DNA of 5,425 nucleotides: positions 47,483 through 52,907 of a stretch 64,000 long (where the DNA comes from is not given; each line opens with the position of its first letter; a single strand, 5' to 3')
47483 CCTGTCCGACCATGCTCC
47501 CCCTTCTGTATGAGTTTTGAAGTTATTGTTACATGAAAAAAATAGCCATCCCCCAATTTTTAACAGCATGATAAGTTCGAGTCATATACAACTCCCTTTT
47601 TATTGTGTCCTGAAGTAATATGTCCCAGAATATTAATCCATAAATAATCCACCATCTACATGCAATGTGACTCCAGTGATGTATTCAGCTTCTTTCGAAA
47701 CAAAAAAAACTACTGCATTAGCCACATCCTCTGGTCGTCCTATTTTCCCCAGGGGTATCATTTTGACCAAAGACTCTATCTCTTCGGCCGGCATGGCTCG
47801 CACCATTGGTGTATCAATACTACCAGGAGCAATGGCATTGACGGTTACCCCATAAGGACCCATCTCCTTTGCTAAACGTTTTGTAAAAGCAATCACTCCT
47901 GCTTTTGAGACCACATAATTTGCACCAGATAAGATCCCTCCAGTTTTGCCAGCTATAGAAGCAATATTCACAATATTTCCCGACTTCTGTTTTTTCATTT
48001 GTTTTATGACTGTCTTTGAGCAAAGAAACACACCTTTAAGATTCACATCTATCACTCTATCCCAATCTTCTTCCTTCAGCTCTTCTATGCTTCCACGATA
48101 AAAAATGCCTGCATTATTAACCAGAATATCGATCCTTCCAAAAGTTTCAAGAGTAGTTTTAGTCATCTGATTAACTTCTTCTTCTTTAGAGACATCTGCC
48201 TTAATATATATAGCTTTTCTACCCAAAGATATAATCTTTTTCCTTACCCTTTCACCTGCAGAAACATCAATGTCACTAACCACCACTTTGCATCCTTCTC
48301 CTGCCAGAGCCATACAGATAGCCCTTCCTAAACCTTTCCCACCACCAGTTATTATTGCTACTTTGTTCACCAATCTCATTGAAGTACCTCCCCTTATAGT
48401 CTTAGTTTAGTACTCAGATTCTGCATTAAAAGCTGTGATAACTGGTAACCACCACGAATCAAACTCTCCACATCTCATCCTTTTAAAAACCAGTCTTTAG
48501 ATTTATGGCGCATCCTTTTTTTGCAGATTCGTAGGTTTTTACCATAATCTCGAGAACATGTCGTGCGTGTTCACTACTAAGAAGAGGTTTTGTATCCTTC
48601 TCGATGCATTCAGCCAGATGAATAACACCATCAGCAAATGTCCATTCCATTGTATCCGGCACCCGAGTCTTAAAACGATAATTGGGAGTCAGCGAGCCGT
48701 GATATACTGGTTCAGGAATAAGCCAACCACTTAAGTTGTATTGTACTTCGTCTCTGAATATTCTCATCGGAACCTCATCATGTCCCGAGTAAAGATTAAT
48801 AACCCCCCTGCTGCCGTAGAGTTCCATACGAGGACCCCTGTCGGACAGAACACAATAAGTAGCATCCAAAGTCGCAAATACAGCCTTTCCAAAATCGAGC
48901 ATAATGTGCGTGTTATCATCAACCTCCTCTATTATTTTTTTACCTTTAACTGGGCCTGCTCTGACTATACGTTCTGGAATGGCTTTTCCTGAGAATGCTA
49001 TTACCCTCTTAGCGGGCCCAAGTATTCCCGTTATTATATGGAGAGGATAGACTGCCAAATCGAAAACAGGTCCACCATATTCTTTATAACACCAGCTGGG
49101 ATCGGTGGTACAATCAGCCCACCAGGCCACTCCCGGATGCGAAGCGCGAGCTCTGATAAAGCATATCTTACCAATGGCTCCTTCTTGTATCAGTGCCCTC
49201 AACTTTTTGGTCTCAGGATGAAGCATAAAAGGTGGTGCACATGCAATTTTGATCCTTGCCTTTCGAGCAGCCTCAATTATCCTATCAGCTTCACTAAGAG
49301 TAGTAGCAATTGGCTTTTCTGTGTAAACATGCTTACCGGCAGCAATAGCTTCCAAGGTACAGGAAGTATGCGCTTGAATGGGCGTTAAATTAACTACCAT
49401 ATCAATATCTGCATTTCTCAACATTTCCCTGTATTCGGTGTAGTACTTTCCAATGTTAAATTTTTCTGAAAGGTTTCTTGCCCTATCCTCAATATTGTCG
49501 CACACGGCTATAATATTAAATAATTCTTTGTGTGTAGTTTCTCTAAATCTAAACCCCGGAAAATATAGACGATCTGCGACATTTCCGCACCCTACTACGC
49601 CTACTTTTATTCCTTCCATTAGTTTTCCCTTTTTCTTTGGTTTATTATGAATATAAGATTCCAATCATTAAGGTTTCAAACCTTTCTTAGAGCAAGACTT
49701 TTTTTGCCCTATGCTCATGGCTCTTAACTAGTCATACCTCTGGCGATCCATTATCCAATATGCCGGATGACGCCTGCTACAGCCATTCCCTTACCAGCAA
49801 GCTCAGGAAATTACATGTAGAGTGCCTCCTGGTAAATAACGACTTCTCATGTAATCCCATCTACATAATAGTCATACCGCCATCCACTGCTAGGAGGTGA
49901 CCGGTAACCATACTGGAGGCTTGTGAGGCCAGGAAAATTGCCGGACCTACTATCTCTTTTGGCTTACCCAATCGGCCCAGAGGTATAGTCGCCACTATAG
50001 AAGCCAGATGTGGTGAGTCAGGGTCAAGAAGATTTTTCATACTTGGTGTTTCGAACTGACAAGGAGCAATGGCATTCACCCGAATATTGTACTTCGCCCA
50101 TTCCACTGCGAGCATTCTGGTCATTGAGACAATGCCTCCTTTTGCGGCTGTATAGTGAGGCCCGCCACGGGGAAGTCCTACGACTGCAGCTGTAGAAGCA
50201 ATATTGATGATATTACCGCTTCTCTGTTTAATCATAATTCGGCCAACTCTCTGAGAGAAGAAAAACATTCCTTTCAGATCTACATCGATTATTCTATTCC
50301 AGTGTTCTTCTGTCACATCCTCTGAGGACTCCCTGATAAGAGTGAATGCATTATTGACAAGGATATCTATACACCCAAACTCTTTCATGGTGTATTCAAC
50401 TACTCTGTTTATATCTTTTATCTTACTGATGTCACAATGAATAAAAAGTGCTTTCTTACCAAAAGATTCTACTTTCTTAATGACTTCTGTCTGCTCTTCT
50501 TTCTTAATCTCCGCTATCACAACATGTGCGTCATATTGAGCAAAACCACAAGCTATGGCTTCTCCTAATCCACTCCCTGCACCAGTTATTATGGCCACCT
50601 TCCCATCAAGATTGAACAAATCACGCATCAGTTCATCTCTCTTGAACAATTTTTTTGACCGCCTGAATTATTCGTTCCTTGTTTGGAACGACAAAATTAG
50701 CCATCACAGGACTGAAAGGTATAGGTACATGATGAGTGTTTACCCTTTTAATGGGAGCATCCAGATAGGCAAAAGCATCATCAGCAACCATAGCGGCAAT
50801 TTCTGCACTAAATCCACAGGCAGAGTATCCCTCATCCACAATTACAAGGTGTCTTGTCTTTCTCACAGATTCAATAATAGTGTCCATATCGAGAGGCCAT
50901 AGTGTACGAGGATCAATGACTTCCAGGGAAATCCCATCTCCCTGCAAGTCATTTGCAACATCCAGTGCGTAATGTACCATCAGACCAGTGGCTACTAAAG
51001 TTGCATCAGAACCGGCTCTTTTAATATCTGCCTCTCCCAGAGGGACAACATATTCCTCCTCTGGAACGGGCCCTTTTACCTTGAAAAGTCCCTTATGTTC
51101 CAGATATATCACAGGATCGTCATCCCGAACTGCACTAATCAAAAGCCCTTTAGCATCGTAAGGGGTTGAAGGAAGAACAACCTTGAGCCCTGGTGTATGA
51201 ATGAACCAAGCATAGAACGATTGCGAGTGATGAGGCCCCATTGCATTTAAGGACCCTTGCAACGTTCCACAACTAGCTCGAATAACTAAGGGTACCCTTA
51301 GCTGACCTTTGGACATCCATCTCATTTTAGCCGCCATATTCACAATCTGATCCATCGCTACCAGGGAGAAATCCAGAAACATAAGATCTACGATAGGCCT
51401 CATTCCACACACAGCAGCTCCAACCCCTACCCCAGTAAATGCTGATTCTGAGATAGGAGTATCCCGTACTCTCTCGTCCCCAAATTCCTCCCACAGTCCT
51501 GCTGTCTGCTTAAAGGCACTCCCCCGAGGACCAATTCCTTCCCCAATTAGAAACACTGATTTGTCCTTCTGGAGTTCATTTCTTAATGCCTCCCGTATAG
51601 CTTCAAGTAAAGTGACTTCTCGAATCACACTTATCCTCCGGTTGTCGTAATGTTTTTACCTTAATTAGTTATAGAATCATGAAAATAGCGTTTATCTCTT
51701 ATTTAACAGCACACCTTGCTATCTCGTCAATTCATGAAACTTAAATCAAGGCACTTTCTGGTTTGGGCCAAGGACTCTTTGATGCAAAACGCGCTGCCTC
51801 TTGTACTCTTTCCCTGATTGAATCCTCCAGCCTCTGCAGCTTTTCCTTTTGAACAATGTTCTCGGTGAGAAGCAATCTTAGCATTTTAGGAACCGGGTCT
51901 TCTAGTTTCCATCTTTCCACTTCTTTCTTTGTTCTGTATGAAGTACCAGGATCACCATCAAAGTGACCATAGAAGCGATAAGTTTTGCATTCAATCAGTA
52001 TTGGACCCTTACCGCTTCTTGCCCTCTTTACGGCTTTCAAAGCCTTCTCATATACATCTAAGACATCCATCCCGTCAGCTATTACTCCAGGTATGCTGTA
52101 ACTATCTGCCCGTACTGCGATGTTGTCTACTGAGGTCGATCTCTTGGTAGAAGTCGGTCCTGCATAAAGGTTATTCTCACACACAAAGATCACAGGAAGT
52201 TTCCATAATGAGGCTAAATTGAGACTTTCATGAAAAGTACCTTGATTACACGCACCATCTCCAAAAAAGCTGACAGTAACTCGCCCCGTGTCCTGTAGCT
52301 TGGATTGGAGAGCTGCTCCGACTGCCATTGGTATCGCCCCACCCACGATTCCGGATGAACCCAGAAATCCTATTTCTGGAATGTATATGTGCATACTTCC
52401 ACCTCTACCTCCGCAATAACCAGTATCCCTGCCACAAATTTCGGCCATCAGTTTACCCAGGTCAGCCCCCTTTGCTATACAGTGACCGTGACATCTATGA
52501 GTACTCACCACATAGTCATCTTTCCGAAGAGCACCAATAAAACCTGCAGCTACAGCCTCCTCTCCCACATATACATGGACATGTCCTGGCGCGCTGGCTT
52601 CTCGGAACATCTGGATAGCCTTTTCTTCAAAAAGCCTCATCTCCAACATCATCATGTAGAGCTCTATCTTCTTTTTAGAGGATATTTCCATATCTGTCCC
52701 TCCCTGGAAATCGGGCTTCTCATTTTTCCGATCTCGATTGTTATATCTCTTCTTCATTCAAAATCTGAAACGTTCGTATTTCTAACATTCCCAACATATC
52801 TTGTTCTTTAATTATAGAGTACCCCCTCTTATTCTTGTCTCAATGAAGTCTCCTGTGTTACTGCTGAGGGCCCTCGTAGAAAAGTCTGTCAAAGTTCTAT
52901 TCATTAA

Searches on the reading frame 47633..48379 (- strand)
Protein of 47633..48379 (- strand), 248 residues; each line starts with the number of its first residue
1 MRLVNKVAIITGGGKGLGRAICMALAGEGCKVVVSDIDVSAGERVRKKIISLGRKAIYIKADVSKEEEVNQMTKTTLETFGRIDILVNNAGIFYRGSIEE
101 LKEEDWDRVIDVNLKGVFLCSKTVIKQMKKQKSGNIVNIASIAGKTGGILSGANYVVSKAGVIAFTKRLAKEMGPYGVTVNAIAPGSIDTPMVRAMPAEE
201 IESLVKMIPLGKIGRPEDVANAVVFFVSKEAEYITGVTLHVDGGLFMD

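Call 7: search_protein_families(library=pfam, proteins=[window:47633-48379:-])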
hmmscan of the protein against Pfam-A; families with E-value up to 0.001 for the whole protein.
window:47633-48379:- (248 aa): 4 families
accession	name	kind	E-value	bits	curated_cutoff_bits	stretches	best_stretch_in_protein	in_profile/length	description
PF13561.12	adh_short_C2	-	1.3e-69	234.8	27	1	15-245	6-235/236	Enoyl-(Acyl carrier protein) reductase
PF00106.31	adh_short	-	1.9e-64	217.2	26.6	1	6-198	1-192/195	short chain dehydrogenase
PF08659.16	KR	-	2.7e-13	50.6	22.6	1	9-166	4-160/180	KR domain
PF23441.1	SDR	-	0.00015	21.7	27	1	150-247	157-257/258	SDR-like rossmann domain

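Call 11: find_encoding_contigs(protein=window:47633-48379:-, flank=10000, max_places=10)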
Protein window:47633-48379:- (248 aa): 1 contig read that carries it; 1 place shown.
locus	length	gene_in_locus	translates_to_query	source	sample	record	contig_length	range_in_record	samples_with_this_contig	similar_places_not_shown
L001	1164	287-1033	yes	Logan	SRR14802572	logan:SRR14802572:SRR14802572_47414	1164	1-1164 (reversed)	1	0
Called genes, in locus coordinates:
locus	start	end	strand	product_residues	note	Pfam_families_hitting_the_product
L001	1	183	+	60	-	?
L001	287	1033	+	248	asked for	PF00106:adh_short, PF08659:KR, PF13561:adh_short_C2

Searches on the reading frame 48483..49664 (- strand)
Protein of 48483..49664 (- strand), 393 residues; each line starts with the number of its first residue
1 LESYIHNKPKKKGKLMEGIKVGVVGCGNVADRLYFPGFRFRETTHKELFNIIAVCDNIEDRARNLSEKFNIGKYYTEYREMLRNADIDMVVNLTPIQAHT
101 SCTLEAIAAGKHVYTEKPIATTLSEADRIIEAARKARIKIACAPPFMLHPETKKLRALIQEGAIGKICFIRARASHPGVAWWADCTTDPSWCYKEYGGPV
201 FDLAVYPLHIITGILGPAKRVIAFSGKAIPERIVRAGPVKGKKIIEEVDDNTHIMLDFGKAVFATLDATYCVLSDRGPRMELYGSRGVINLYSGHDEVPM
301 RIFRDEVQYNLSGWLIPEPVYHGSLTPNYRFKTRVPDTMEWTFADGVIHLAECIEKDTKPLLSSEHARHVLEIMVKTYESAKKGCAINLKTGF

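Call 7: search_protein_families(library=pfam, proteins=[window:48483-49664:-])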
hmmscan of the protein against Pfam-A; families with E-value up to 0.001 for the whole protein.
window:48483-49664:- (393 aa): 4 families
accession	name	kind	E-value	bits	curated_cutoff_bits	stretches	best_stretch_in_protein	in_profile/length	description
PF01408.29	GFO_IDH_MocA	-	3.5e-22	79.8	24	1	19-137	1-113/120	Oxidoreductase family, NAD-binding Rossmann fold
PF22725.1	GFO_IDH_MocA_C3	-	8.3e-21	74.7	27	1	153-289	2-123/124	GFO/IDH/MocA C-terminal domain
PF02894.22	GFO_IDH_MocA_C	-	8.1e-10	39.3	22.9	1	156-386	1-215/218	Oxidoreductase family, C-terminal alpha/beta domain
PF03447.22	NAD_binding_3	-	5.7e-06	27.5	24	1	45-141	18-114/116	Homoserine dehydrogenase, NAD binding domain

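Call 36: find_related_loci(query=window:48483-49664:-, collection=metagenome_contigs, flank=10000)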
Query window:48483-49664:- (393 aa) in metagenome_contigs; peptide patterns used: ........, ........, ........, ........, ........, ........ (x = any residue, [..] = any of these).
60 stretches matched a pattern; 1 encode a relative of the query (tblastn E <= 1e-3); 1 distinct loci.
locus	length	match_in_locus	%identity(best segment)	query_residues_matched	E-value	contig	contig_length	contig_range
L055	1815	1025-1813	89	1-261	3e-174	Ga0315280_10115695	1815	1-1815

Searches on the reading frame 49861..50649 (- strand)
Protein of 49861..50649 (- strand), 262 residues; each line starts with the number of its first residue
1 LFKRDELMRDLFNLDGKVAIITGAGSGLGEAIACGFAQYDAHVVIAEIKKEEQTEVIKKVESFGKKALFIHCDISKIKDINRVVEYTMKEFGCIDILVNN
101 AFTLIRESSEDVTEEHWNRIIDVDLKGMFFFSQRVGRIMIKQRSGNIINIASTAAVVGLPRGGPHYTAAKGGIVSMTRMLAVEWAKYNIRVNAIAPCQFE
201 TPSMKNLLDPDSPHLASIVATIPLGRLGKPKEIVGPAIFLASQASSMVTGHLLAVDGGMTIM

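Call 7: search_protein_families(library=pfam, proteins=[window:49861-50649:-])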
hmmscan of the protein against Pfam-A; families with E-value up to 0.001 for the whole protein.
window:49861-50649:- (262 aa): 3 families
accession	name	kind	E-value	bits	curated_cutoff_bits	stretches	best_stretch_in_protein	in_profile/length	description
PF13561.12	adh_short_C2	-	4.2e-62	210.2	27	1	23-260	1-236/236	Enoyl-(Acyl carrier protein) reductase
PF00106.31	adh_short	-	4.5e-53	180.1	26.6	1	17-207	1-190/195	short chain dehydrogenase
PF08659.16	KR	-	5e-10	40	22.6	1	19-169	3-152/180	KR domain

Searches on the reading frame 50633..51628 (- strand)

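Call 7: search_protein_families(library=pfam, proteins=[window:50633-51628:-])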
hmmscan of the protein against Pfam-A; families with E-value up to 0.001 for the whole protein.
window:50633-51628:- (331 aa): 2 families
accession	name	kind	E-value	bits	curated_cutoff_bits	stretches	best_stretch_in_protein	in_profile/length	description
PF02780.25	Transketolase_C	-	6.6e-39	133.1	25.9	1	198-320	1-124/124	Transketolase, C-terminal domain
PF02779.29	Transket_pyr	-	4.4e-38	131.1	27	1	5-182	3-172/174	Transketolase, pyrimidine binding domain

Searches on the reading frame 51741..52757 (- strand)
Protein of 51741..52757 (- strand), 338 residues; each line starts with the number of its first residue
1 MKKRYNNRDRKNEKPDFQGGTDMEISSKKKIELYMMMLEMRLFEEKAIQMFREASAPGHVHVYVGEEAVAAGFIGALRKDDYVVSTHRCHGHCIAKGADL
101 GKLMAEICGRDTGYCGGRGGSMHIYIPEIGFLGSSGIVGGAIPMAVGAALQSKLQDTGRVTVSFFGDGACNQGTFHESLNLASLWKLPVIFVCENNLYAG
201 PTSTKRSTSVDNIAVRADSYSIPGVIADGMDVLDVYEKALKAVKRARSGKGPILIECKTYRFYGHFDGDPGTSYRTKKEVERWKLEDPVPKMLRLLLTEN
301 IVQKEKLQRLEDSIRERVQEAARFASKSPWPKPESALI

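Call 7: search_protein_families(library=pfam, proteins=[window:51741-52757:-])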
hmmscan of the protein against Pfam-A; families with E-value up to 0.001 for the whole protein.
window:51741-52757:- (338 aa): 3 families
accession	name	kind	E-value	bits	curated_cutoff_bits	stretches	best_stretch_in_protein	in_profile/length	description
PF00676.26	E1_dh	-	1.5e-85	287.3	22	1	35-334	2-300/300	Dehydrogenase E1 component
PF02775.26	TPP_enzyme_C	-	4e-08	33.6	21.9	1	134-257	26-151/151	Thiamine pyrophosphate enzyme, C-terminal TPP binding domain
PF13292.11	DXP_synthase_N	-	0.00053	19.8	21.2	0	139-196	114-171/274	1-deoxy-D-xylulose-5-phosphate synthase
